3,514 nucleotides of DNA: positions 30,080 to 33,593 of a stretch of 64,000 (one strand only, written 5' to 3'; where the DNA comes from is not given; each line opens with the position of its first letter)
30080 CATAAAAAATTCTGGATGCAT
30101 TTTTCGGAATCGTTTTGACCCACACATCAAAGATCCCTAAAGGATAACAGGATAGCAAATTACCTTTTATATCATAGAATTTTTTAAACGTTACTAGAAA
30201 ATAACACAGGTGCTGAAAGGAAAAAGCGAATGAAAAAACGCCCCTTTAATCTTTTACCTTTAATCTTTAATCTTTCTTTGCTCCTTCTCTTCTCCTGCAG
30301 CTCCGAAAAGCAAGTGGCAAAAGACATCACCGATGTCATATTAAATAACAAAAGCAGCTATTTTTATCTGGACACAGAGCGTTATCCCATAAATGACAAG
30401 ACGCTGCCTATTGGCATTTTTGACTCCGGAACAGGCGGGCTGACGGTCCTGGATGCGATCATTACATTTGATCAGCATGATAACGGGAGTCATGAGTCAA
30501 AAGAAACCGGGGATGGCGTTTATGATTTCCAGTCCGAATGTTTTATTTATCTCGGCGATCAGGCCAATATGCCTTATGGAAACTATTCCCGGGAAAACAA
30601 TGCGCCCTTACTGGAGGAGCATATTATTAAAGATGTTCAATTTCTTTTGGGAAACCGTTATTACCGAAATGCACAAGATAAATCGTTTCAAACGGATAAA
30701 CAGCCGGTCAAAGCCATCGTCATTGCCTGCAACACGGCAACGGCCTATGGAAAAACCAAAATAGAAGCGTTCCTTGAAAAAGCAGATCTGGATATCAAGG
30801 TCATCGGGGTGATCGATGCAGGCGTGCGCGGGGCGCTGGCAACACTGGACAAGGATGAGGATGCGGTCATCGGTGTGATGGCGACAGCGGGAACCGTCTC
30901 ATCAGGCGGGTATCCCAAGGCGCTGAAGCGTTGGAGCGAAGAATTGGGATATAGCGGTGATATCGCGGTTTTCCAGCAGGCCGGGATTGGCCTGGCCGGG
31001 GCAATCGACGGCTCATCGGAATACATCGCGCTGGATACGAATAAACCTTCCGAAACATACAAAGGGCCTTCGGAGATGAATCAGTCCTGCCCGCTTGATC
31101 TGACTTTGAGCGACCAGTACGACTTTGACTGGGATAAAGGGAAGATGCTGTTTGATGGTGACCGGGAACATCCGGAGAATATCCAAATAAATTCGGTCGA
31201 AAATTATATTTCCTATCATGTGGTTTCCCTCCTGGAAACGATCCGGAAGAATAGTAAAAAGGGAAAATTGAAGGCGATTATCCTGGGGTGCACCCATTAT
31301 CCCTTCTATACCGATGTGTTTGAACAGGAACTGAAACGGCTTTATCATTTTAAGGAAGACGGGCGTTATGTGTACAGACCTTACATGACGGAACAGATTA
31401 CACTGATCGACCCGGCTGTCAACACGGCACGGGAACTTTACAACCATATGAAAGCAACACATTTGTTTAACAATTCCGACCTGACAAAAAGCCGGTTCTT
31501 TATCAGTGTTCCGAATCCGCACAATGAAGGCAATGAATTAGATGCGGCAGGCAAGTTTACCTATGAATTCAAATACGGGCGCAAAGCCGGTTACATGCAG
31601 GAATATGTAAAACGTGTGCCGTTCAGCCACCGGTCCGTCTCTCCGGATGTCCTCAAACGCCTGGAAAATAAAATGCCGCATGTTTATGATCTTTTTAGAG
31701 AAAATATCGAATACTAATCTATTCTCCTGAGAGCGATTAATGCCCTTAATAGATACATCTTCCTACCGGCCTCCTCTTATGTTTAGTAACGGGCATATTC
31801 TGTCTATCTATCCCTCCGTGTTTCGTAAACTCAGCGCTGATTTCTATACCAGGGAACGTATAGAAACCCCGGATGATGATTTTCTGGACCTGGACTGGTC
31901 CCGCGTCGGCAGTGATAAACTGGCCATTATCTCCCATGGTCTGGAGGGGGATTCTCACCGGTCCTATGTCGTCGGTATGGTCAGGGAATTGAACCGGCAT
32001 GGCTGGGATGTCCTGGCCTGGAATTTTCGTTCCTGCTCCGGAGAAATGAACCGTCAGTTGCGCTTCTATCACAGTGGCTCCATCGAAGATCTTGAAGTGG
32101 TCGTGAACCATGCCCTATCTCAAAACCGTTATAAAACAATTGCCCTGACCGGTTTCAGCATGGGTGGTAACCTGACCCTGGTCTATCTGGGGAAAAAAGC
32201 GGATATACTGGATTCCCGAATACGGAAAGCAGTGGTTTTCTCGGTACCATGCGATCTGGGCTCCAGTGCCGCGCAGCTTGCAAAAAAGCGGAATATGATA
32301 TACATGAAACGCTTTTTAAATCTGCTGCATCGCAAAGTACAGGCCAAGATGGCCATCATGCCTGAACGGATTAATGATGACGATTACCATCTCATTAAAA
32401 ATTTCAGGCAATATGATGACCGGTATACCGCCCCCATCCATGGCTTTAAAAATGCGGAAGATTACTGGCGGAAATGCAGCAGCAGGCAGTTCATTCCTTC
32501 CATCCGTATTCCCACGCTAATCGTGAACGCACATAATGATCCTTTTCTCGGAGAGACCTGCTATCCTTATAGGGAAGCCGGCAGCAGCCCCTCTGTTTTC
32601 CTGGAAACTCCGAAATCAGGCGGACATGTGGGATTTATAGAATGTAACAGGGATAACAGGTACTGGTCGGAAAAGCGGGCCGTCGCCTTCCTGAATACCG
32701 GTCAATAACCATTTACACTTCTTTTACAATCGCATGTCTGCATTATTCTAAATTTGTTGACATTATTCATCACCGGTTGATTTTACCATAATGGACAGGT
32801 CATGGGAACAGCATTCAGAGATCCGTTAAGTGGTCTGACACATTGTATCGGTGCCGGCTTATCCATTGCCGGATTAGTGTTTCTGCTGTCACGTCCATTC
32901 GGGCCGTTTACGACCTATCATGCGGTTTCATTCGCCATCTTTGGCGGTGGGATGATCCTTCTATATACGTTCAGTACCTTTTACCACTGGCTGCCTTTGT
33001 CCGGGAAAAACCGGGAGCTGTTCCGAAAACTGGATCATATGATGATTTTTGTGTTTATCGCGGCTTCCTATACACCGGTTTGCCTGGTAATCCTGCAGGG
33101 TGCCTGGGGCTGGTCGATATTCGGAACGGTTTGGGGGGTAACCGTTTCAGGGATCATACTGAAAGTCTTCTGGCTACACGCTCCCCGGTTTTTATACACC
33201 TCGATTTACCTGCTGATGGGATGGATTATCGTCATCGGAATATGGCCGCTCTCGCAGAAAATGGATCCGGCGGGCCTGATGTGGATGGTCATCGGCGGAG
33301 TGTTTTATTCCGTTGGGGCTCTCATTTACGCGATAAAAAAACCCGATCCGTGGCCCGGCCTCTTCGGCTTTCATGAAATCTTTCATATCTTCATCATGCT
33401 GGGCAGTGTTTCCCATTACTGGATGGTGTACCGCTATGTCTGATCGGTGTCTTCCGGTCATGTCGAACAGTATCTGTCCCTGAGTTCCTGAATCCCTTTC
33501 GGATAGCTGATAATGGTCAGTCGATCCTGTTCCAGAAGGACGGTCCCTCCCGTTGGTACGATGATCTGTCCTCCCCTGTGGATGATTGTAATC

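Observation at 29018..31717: Adjacent lipoprotein versions of a C26 gamma-glutamyl hydrolase and a 495-aa glutamate racemase homolog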

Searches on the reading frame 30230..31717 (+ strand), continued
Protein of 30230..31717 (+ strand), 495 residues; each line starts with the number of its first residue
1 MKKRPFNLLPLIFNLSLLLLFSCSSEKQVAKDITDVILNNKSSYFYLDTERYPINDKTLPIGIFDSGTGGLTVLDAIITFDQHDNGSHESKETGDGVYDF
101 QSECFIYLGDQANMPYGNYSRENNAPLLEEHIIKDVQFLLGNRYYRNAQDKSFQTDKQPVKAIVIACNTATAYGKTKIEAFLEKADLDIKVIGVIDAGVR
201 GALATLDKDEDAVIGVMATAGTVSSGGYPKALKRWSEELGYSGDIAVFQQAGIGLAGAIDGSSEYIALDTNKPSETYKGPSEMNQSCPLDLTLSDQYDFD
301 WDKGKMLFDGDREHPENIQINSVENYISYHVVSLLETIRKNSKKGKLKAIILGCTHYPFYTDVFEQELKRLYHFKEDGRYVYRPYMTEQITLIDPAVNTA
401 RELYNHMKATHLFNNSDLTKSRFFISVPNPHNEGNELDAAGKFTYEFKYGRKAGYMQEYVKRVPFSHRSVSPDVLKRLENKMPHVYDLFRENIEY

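Call 87: find_encoding_contigs(protein=P0272, flank=6000, max_places=3)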
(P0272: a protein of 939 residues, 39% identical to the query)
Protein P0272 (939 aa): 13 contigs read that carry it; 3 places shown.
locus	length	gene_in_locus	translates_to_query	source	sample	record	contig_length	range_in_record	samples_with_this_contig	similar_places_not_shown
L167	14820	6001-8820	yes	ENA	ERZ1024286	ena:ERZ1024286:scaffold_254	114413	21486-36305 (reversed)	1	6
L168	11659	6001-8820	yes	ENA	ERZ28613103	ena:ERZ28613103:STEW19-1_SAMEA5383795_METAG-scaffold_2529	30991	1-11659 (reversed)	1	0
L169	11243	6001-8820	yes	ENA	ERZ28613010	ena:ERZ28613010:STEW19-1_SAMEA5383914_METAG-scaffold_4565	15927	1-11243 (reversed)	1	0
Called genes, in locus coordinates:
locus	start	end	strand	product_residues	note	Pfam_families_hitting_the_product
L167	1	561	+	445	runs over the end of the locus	PF13004:BACON (faint)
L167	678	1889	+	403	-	-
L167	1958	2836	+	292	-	PF07722:Peptidase_C26, PF00117:GATase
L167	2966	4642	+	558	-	PF03577:Peptidase_C69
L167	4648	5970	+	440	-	PF03417:AAT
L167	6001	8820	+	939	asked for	PF01177:Asp_Glu_race (weak), PF03616:Glt_symporter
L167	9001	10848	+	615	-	PF01558:POR, PF01855:POR_N, PF02780:Transketolase_C (weak), PF17147:PFOR_II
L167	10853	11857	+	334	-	PF02775:TPP_enzyme_C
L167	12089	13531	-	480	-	PF00171:Aldedh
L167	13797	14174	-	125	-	PF14322:SusD-like_3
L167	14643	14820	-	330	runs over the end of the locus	PF13444:Acetyltransf_5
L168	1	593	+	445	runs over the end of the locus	PF13004:BACON (faint)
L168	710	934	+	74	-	-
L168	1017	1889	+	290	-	-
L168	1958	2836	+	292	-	PF07722:Peptidase_C26, PF00117:GATase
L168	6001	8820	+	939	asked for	PF01177:Asp_Glu_race (weak), PF03616:Glt_symporter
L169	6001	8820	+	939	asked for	PF01177:Asp_Glu_race (weak), PF03616:Glt_symporter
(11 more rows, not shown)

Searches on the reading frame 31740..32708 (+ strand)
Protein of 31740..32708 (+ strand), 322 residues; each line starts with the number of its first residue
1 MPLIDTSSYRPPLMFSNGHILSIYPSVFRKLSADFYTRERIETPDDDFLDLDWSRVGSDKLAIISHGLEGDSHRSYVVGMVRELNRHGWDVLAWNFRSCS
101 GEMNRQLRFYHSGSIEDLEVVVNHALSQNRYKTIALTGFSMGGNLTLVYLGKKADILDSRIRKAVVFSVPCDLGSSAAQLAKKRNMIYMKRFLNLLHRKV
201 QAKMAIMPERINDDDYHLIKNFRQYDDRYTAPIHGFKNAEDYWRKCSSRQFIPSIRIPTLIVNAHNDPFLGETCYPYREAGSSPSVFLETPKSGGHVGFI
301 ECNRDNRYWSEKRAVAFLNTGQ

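Call 3: search_protein_families(library=pfam, proteins=[window:31740-32708:+], max_evalue=0.01)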
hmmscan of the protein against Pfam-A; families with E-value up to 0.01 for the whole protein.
window:31740-32708:+ (322 aa): 3 families
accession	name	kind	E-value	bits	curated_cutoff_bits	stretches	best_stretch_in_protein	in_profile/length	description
PF00561.26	Abhydrolase_1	-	1.4e-18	67.9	25.8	1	63-301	4-243/245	alpha/beta hydrolase fold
PF12146.15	Hydrolase_4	-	2.2e-10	40.7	27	1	60-268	5-203/239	Serine aminopeptidase, S33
PF12697.13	Abhydrolase_6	-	6e-05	24.2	26.3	1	70-301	8-209/217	Alpha/beta hydrolase family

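Call 4: search_protein_families(library=ncbifam, proteins=[window:31740-32708:+], max_evalue=0.01)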
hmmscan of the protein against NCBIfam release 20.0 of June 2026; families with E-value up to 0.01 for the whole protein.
window:31740-32708:+ (322 aa): 3 families
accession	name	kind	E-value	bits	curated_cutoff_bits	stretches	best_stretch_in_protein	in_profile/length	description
NF008218.0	PRK10985.1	equivalog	7.9e-62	209.4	267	1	8-320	4-320/326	hydrolase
TIGR01836.1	PHA_synth_III_C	subfamily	0.00062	18.9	365.3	1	80-232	86-224/350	class III poly(R)-hydroxyalkanoic acid synthase subunit PhaC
NF045948.1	ProImpepThrmp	equivalog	0.0019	17.7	500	1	62-171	28-134/291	proline iminopeptidase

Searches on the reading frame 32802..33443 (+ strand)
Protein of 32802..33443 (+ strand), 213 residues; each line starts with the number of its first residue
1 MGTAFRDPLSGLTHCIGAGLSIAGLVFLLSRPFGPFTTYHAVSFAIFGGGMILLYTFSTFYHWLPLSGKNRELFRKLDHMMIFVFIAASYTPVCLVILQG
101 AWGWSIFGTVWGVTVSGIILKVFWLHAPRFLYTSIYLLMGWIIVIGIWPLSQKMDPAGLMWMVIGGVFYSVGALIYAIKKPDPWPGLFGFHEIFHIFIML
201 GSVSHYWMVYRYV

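Call 3: search_protein_families(library=pfam, proteins=[window:32802-33443:+], max_evalue=0.01)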
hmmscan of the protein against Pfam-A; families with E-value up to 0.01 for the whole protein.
window:32802-33443:+ (213 aa): 1 family
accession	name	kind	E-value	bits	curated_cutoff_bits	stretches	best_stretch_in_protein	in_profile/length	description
PF03006.26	HlyIII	-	2e-50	172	26.2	1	6-206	5-224/224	Haemolysin-III related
